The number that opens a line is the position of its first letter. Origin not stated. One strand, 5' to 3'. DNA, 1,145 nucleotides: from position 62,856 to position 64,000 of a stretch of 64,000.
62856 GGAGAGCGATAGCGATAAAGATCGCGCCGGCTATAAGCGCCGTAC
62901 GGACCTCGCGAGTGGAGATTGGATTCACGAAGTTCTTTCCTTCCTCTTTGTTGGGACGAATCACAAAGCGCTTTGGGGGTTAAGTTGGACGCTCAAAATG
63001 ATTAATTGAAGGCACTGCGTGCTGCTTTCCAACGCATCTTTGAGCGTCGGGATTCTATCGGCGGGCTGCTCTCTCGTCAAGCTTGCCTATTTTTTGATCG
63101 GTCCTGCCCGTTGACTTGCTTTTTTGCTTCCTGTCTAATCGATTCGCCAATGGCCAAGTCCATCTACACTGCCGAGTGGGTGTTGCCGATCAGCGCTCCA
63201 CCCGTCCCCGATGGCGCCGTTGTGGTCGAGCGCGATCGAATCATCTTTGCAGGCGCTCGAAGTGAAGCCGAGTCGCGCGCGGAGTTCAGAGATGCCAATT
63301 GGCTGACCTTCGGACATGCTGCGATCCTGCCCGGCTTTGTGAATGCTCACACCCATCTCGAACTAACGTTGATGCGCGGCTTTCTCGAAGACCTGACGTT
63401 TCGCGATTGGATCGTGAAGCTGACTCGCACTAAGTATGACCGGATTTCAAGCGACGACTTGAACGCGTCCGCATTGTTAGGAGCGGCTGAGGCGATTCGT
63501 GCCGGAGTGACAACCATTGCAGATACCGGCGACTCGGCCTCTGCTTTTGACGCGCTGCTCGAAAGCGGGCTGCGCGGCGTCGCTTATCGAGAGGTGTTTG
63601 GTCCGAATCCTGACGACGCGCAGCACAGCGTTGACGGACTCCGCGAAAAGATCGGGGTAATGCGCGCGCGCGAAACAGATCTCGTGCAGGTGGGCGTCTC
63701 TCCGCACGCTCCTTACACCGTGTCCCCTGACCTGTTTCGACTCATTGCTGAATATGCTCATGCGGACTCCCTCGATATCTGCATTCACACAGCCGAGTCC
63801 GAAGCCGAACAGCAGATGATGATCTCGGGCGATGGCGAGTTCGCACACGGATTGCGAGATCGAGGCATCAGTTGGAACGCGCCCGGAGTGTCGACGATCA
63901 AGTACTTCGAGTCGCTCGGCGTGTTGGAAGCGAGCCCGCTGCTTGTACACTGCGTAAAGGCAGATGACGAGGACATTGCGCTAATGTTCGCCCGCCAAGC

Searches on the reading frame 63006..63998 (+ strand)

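Call 12: search_protein_families(library=pfam, proteins=[window:63006-63998:+], max_evalue=0.001)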
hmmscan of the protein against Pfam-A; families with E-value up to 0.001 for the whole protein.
window:63006-63998:+ (331 aa): 1 family
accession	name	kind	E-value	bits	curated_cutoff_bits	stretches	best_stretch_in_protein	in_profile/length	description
PF01979.26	Amidohydro_1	-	1.8e-25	90.4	25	1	107-322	2-204/345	Amidohydrolase family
